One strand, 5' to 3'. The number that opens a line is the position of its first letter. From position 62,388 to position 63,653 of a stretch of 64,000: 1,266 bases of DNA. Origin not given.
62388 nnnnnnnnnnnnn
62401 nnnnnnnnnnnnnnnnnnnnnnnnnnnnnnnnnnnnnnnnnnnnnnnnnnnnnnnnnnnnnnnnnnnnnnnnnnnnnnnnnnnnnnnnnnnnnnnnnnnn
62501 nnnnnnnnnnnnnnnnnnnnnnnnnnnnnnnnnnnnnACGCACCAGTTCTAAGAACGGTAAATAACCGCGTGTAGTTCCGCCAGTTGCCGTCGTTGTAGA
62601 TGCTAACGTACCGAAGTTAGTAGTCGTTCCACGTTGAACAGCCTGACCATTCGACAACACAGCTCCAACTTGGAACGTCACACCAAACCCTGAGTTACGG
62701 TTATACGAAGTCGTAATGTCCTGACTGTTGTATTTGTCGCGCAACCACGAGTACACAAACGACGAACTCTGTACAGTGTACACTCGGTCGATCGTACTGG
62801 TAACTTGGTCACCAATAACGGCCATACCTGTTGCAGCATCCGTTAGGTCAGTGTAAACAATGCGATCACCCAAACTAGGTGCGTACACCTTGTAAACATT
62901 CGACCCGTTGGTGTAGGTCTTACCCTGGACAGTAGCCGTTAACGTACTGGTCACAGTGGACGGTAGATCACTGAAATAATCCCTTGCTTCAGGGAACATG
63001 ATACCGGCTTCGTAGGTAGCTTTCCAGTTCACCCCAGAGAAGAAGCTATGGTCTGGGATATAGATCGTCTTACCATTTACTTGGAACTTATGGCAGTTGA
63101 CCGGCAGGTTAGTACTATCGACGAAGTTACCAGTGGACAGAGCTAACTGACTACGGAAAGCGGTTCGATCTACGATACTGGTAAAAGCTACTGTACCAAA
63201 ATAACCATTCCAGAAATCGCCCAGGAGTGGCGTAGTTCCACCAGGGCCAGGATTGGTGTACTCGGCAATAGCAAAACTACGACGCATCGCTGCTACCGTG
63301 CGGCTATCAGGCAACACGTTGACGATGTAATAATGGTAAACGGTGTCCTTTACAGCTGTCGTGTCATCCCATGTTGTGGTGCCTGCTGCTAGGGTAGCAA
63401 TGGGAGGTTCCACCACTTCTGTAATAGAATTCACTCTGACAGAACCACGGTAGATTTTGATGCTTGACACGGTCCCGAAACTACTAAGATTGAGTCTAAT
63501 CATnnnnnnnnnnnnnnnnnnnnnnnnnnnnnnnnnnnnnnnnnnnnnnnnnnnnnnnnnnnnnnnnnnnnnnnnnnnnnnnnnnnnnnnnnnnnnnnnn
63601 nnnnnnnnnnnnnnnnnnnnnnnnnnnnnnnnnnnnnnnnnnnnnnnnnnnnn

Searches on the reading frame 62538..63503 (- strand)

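Call 59: search_protein_families(library=phrogs, proteins=[window:62538-63503:-], max_evalue=0.00001)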
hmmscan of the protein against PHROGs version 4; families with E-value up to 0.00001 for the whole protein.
window:62538-63503:- (322 aa): 2 families
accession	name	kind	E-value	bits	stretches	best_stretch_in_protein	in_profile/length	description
phrog_1062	-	unknown function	5.2e-39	135.4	1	3-321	150-446/736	-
phrog_3589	-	head and packaging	8.8e-16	58.9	1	78-321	152-380/512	virion structural protein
